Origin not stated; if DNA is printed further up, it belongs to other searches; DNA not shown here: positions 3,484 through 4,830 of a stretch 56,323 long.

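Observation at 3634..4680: Stand-alone PARP-like (H-Y-x) ADP-ribosyltransferase-fold protein in the slot where a holin is expected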

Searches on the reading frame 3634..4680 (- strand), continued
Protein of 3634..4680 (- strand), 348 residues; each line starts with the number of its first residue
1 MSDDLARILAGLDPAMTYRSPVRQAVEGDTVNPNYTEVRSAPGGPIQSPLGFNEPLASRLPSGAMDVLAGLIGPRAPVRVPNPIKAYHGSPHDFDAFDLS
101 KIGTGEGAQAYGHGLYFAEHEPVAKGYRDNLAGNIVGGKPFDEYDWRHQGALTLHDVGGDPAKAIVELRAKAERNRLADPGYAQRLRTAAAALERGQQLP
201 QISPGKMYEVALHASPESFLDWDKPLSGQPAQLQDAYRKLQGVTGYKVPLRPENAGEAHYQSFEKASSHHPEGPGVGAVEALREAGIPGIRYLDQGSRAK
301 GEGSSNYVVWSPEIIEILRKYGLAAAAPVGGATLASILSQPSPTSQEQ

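Call 21: search_solved_structures(query=A2, max_evalue=10, show_alignments=3)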
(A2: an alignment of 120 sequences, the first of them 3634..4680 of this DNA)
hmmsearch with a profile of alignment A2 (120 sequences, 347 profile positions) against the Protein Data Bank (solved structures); distinct sequences matched with E-value up to 10: 6.
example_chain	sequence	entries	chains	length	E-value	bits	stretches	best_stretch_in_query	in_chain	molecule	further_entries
7xgf_A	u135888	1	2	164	0.51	13.1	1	141-214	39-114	BCL-xL and MCL-1 dual inhibitor 2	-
7xge_A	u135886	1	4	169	0.54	13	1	141-214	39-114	BCL-xL and MCL-1 dual binder 2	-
3nsj_A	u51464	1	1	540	0.75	12.6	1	146-248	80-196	Perforin-1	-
7xgg_A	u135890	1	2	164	0.83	12.4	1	141-214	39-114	BCL-xL and MCL-1 dual inhibitor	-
7pag_A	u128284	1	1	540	0.98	12.2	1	146-247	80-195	Perforin-1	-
5jsb_B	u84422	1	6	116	1.8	11.3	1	140-214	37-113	Mcl-1 inhibitor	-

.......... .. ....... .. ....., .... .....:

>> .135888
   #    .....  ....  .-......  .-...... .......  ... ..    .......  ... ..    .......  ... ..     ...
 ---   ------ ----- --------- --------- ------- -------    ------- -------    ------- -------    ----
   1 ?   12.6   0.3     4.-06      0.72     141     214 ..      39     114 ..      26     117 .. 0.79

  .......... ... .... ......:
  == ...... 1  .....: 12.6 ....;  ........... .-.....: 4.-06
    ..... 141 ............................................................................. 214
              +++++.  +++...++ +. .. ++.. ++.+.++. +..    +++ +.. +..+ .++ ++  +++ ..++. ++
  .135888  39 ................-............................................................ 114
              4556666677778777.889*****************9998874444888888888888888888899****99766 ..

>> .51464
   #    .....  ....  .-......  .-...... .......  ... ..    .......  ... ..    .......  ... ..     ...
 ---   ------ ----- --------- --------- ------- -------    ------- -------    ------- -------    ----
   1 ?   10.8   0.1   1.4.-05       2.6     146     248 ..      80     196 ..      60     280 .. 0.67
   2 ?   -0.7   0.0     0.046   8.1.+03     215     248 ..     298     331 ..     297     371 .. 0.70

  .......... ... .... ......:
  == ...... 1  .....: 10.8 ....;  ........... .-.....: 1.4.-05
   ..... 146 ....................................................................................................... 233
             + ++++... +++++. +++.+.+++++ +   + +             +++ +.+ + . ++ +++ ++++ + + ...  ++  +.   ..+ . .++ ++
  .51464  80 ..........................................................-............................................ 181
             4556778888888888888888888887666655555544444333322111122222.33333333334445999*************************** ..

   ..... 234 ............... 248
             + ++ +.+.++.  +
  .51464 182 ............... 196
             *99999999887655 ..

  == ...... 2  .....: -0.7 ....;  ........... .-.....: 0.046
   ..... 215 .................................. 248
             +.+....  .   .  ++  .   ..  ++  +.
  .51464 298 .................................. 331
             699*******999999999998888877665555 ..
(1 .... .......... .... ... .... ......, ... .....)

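Call 28: get_annotated_region(hit=H2, flank=6000)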
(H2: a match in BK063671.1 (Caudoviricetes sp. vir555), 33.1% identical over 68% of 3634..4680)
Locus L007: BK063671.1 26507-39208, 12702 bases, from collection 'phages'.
description: TPA_asm: Caudoviricetes sp. vir555 genomic sequence.
organism: Caudoviricetes sp. vir555 (NCBI taxid 3068365)
taxonomy: Viruses; Duplodnaviria; Heunggongvirae; Uroviricota; Caudoviricetes
host: Methanomicrobiales; source: African oil palm; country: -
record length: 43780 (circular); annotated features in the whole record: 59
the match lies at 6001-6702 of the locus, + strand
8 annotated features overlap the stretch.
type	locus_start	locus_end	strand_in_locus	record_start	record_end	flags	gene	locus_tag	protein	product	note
CDS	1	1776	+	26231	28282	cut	-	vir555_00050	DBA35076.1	tail protein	phrog_376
CDS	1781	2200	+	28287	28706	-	-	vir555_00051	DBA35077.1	hypothetical protein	phrog_831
CDS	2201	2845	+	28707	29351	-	-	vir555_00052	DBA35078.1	internal virion protein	phrog_418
CDS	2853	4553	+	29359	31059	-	-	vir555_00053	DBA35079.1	hypothetical protein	-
CDS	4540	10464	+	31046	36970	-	-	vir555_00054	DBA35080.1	hypothetical protein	phrog_9880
CDS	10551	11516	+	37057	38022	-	-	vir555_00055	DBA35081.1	tail protein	phrog_1640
CDS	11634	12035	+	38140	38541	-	-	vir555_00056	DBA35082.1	hypothetical protein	-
CDS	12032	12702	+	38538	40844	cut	-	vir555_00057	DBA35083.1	hypothetical protein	-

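Call 29: predict_structure(alignment_id=A2)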
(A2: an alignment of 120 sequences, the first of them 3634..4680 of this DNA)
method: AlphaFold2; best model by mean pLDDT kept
length: 348 residues; sequences in the alignment: 120
mean_pLDDT: 77.3   pTM: 0.69
mean pLDDT of the five models: 77.3, 76.5, 76.3, 75.2, 75.0
residues with pLDDT >= 90: 165; 70-90: 64; 50-70: 55; < 50: 64
segments of 3 or more residues with pLDDT < 50: 12-54, 327-334, 339-341, 345-348
pLDDT, mean of each block of 10 residues (from residue 1): 55 45 43 38 40 52 58 68 96 89 60 87 93 89 97 95 98 98 98 98 93 96 93 90 78 82 80 69 92 92 94 94 57 47 44
secondary structure, 60 per line:
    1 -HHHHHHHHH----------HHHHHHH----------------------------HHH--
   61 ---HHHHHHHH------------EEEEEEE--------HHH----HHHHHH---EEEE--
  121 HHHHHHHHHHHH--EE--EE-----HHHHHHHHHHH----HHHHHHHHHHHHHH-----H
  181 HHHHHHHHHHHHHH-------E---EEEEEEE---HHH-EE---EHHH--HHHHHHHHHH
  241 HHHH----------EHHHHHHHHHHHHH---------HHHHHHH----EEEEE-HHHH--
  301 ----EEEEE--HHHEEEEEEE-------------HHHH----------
elements in order: H2-10 H21-27 H64-71 E84-90 H106-111 E115-118 H121-132 H146-156 H161-174 H180-194 E206-212 H231-244 H256-268 H278-284 E289-293 H295-298 E305-309 E315-321 H335-338

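Call 31: fold_search(model_id=the predicted structure, library=pdb)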
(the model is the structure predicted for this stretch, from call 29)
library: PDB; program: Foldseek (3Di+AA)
matches with E <= 10: 68; with E <= 0.001: 0
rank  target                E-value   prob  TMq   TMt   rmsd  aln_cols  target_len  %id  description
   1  4cj0_A                1.5e+00  0.11  0.10  0.07  21.7       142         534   12  Crystal structure of CelD in complex with affitin E12 (released 2014-05-21)
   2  4cj1_A                1.9e+00  0.09  0.10  0.07  21.7       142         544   12  Crystal structure of CelD in complex with affitin H3 (released 2014-05-21)
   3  6tx3_B                2.0e+00  0.12  0.21  0.28  10.4       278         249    9  HPF1 bound to catalytic fragment of PARP2 (released 2020-02-19)
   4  4hhy_D                2.2e+00  0.16  0.22  0.25   7.5       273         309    9  Crystal structure of PARP catalytic domain in complex with novel inhibitors (released 2013-03-27)
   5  1clc                  2.3e+00  0.09  0.10  0.06  21.8       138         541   12  THREE-DIMENSIONAL STRUCTURE OF ENDOGLUCANASE D AT 1.9 ANGSTROMS RESOLUTION (released 1995-06-03)
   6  4xry_A                2.3e+00  0.03  0.08  0.07  19.9       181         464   14  Human Cytochrome P450 2D6 BACE1 Inhibitor 5 Complex (released 2015-05-20)
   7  7v4h_A                2.6e+00  0.02  0.08  0.08  15.9       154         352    8  Cryo-EM Structure of Glycine max glutamine synthetase GmGS Beta2 (released 2022-05-18)
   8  8he8_B                2.9e+00  0.15  0.24  0.24   6.7       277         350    9  Human ADP-ribosyltransferase 2 (PARP2) catalytic domain bound to a quinazoline-2,4(1H,3H)-dione inhibitor (released 2023-11-08)
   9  8hkn_A                3.6e+00  0.09  0.22  0.22   7.1       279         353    9  Mutated human ADP-ribosyltransferase 2 (PARP2) catalytic domain bound to approved drug Fluzoparib (released 2024-05-01)
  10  4wnv_A                4.1e+00  0.02  0.09  0.07  20.0       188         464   13  Human Cytochrome P450 2D6 Quinine Complex (released 2015-01-14)
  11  5of9_B                4.1e+00  0.02  0.07  0.05  14.8       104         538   13  Crystal structure of human MORC2 (residues 1-603) (released 2018-02-14)
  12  9otq_L                4.1e+00  0.01  0.08  0.08  16.8       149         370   10  Human glutamine synthetase filament apo (released 2025-07-02)
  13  9rdc_D                4.5e+00  0.06  0.12  0.27  21.6       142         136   11  Crystal structure of Phytophthora infestans effector AVRcap1b in complex with the ENTH domain of Nicotiana benthamiana (released 2025-07-16)
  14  8swy_B                5.1e+00  0.10  0.21  0.30   8.5       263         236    7  PARP4 ART domain bound to NADH (released 2023-11-08)
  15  9hfl_C                5.4e+00  0.03  0.14  0.08  22.1       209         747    8  Cryo-EM structure of the human snRNA export complex comprising CBC-PHAX-CRM1-RanGTP and capped-RNA (released 2025-07-16)
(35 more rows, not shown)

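Call 34: fold_search(model_id=the predicted structure, library=viral)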
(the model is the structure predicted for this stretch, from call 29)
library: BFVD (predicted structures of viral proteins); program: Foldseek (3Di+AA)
matches with E <= 10: 100; with E <= 0.001: 28
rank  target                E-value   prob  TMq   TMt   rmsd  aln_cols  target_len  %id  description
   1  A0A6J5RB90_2          1.5e-18  1.00  0.45  0.17  11.9       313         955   38  Large polyvalent protein associated domain-containing protein [uncultured Caudovirales phage]
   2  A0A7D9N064            1.6e-18  1.00  0.48  0.44  20.6       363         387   30  (no name in the UniProt tables at hand)
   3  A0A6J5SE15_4          1.5e-17  1.00  0.47  0.14  11.0       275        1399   30  Helicase/UvrB, N-terminal [uncultured Caudovirales phage]
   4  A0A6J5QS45            2.5e-17  1.00  0.47  0.42  19.8       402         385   27  Uncharacterized protein [uncultured Caudovirales phage]
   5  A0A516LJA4            6.2e-17  1.00  0.44  0.30  10.4       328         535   30  (no name in the UniProt tables at hand)
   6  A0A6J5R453            1.1e-15  1.00  0.54  0.46   9.3       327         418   26  ART-PolyVal-like domain-containing protein [uncultured Caudovirales phage]
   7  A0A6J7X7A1            2.1e-15  1.00  0.40  0.31  10.9       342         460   28  ART-PolyVal-like domain-containing protein [uncultured Caudovirales phage]
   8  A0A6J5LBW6            4.5e-14  1.00  0.40  0.12  10.4       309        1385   24  Cell wall hydrolase, SleB [uncultured Caudovirales phage]
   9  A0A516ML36            4.8e-14  1.00  0.50  0.33   9.3       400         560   22  (no name in the UniProt tables at hand)
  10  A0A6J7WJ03            1.7e-13  1.00  0.38  0.43  16.3       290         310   28  Uncharacterized protein [uncultured Caudovirales phage]
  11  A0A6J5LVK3            6.6e-13  1.00  0.40  0.32  11.2       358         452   22  Uncharacterized protein [uncultured Caudovirales phage]
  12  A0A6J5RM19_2          3.2e-12  1.00  0.45  0.15  13.7       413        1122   22  Gene product 88 domain-containing protein [uncultured Caudovirales phage]
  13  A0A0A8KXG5            6.5e-11  1.00  0.39  0.16   6.6       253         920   24  Phage-like protein [Burkholderia phage Bp-AMP4]
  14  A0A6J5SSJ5            1.3e-10  1.00  0.31  0.34  12.8       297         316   28  Uncharacterized protein [uncultured Caudovirales phage]
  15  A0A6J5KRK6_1          2.0e-10  1.00  0.43  0.12   8.0       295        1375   22  Large polyvalent protein associated domain-containing protein [uncultured Caudovirales phage]
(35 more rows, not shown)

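Call 39: find_related_loci(query=A2, collection=viral_contigs, flank=8000)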
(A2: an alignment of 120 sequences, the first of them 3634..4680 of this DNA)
Query A2 (348 aa) in viral_contigs; peptide patterns used: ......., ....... (x = any residue, [..] = any of these).
599 stretches matched a pattern (row limit reached: there are more); 587 encode a relative of the query (tblastn E <= 1e-3); the best 80 are kept; 80 distinct loci.
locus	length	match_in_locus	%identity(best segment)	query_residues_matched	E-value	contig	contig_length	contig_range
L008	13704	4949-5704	48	84-321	5e-60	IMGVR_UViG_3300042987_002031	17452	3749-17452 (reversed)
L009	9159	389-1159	49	83-327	2e-58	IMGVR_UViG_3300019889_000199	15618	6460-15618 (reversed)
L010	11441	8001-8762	47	83-334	3e-56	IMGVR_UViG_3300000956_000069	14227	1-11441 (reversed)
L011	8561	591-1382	44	84-347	7e-56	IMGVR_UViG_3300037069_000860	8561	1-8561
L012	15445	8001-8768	47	84-338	1e-55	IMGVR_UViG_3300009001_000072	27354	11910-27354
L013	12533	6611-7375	46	81-337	8e-55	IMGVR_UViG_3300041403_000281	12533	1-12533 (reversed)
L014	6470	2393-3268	38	66-347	4e-54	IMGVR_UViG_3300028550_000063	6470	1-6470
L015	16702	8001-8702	48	84-342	3e-54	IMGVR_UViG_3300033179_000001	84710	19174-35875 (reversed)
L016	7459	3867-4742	38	66-347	1e-53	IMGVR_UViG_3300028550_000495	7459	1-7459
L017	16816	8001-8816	44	60-331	1e-53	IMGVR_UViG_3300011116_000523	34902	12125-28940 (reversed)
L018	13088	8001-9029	40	30-348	1e-53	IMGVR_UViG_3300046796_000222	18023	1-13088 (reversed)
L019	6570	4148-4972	41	69-334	4e-53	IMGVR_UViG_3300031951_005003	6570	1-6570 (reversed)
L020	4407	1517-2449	38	43-347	3e-53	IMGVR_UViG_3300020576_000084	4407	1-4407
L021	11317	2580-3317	44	84-341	5e-52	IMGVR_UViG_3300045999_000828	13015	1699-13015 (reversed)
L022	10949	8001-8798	42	84-338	6e-52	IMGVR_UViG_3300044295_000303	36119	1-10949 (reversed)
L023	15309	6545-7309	45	78-333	1e-51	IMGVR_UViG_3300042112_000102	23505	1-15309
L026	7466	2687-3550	42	56-323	7e-51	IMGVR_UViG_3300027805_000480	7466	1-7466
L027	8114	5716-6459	44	71-324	5e-51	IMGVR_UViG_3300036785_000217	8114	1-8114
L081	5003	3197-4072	38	43-340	3e-45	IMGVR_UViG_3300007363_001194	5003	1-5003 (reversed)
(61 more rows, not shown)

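Call 43: search_protein_families(library=phrogs, alignment_id=A3, max_evalue=0.00001)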
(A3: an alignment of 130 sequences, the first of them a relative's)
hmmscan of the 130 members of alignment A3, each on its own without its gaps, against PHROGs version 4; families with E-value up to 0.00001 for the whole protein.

A. member 1, L001:3697-4917:+ (406 aa): 3 families
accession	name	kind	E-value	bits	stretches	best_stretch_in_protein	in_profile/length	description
phrog_1645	-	head and packaging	3.6e-51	175.4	1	19-404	40-438/440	virion structural protein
phrog_35927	-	unknown function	1.1e-21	78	2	146-344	170-379/460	-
phrog_5838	-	head and packaging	1.6e-08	33.8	1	152-239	567-654/1106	virion structural protein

B. families by the number of members that match (of 130 scanned): 58 families (the first 25 are shown)
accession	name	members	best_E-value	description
phrog_1216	-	10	1.3e-180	portal protein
phrog_156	-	10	3.1e-121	portal protein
phrog_2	-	7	5.8e-44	terminase large subunit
phrog_14911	-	6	8.4e-32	-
phrog_332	-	6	3e-19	head-tail adaptor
phrog_5902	-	4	5.8e-58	-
phrog_20197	-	3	7.1e-10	-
phrog_12082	-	2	5.2e-151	portal protein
phrog_578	-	2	2.6e-85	head closure Hc3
phrog_7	-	2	1e-56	endolysin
phrog_2472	-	2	1.1e-50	-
phrog_6013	-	2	1e-43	tail protein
phrog_29314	-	2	6.9e-32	-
phrog_33083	-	2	1.4e-25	endolysin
phrog_10457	-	2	2.9e-25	endolysin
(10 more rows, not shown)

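Call 45: search_protein_families(library=phrogs, proteins=[L012:5295-7475:+, L023:4177-6294:+, L011:2032-2814:+, L014:280-1752:+, L017:8891-10360:+, L022:2609-3466:+, L022:8909-10948:+, L026:3622-5043:+, L027:3270-5453:+, L006:4190-6001:+], max_evalue=0.00001)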
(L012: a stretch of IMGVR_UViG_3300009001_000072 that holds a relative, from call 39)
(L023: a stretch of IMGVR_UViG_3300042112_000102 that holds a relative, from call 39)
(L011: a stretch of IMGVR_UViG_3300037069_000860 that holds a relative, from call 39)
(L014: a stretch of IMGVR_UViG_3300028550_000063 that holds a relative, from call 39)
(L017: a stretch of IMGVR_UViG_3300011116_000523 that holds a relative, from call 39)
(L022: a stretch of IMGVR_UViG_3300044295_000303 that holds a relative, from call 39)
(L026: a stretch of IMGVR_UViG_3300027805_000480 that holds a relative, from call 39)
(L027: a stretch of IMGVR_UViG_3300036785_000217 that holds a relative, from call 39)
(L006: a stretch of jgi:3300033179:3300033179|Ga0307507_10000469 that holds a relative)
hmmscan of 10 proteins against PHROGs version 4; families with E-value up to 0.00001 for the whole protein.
L012:5295-7475:+ (726 aa): 2 families
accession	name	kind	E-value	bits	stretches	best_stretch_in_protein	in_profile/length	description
phrog_1216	-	head and packaging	3.2e-158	529.4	1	20-703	16-700/714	portal protein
phrog_332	-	connector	3e-11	43.4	1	78-675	73-547/560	head-tail adaptor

L023:4177-6294:+ (705 aa): 2 families
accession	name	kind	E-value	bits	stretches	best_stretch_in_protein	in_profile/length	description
phrog_156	-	head and packaging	6.7e-118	395.9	1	6-681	8-656/681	portal protein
phrog_14911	-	unknown function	1.3e-23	84.6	1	6-390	3-386/404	-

L011:2032-2814:+ (260 aa): 1 family
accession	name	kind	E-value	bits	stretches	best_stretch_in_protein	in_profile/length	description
phrog_8865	-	head and packaging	3.5e-13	50.9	1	157-247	201-293/297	head scaffolding protein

L014:280-1752:+ (490 aa): 3 families
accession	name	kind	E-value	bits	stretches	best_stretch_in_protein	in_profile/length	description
phrog_5902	-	unknown function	6.6e-55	187.8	1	25-340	5-329/359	-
phrog_2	-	head and packaging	1.4e-42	147.4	1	27-465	250-591/807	terminase large subunit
phrog_20197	-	unknown function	1.1e-08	36.2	1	32-122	12-102/158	-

L017:8891-10360:+ (489 aa): 1 family
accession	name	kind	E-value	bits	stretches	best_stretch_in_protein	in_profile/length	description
phrog_3287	-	head and packaging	2.5e-48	166.2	1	42-476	51-513/524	virion structural protein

L022:2609-3466:+ (285 aa): 0 families

L022:8909-10948:+ (680 aa): 3 families
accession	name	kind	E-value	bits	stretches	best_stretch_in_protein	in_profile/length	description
phrog_5363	-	unknown function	1.8e-11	45.3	1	232-353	43-164/245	-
phrog_15388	-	unknown function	3.8e-09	37.3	1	232-370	39-167/345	-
phrog_21765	-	unknown function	8.6e-09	35.9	1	616-667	180-228/422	-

L026:3622-5043:+ (473 aa): 2 families
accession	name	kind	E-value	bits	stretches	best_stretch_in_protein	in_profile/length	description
phrog_578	-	connector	7.4e-103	345.6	1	4-470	7-471/486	head closure Hc3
phrog_19101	-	unknown function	7.6e-12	45.4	1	398-471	520-593/595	-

L027:3270-5453:+ (727 aa): 2 families
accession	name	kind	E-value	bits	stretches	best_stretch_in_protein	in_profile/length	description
phrog_156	-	head and packaging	6.8e-106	356.3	1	32-617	6-632/681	portal protein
phrog_18470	-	head and packaging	2e-16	60.9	1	53-227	36-211/232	portal protein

L006:4190-6001:+ (603 aa): 0 families

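Call 49: get_annotated_region(hit=H4, flank=6000)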
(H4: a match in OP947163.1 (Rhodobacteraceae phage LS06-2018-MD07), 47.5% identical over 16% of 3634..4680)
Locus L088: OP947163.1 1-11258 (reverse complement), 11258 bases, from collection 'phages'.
description: Rhodobacteraceae phage LS06-2018-MD07, complete genome.
organism: Rhodobacteraceae phage LS06-2018-MD07 (NCBI taxid 3003840)
taxonomy: Viruses; Duplodnaviria; Heunggongvirae; Uroviricota; Caudoviricetes
host: -; source: -; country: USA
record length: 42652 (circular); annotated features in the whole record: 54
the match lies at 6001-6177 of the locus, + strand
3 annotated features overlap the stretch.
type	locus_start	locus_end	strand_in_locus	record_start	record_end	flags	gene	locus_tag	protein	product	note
CDS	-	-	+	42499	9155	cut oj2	-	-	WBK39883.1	methyltransferase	-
CDS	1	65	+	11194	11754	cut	-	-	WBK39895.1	internal virion protein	-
CDS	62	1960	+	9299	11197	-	-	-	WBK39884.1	hypothetical protein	-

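Call 50: get_annotated_region(hit=H3, flank=5000)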
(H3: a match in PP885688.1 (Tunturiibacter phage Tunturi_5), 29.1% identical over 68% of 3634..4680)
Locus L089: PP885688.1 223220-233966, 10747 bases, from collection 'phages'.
description: Tunturiibacter phage Tunturi_5, complete genome.
organism: Tunturiibacter phage Tunturi_5 (NCBI taxid 3378199)
taxonomy: Viruses; Duplodnaviria; Heunggongvirae; Uroviricota; Caudoviricetes
host: Tunturiibacter psychrotolerans X4BP1; source: soil; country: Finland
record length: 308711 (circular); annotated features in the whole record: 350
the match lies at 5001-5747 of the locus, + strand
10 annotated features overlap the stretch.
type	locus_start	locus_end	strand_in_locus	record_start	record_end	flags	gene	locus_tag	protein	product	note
CDS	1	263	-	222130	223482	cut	-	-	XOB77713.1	DNA repair exonuclease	ORF270; gp270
CDS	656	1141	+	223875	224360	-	-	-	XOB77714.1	minor tail protein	ORF271; gp271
CDS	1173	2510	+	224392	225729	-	-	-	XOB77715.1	minor head protein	ORF272; gp272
CDS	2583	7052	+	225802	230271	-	-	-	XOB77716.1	MutT/NUDIX hydrolase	ORF273; gp273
CDS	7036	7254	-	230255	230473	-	-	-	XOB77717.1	hypothetical protein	ORF274; gp274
CDS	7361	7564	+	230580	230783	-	-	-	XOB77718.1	hypothetical protein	ORF275; gp275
CDS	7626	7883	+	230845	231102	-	-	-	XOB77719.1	hypothetical protein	ORF276; gp276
CDS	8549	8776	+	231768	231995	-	-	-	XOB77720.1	hypothetical protein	ORF277; gp277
CDS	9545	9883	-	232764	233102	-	-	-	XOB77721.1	hypothetical protein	ORF278; gp278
CDS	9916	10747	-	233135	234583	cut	-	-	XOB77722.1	tRNA nucleotidyltransferase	ORF279; gp279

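Call 71: find_encoding_contigs(protein=P0002, flank=5000, max_places=1)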
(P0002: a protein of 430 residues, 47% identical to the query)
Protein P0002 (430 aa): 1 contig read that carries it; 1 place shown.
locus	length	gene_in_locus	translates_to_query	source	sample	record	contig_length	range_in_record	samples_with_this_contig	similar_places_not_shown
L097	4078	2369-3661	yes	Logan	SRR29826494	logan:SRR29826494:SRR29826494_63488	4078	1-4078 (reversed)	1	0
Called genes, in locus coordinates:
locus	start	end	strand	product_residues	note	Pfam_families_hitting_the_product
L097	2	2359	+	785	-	?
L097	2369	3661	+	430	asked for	PF18760:ART-PolyVal (weak)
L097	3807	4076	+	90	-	?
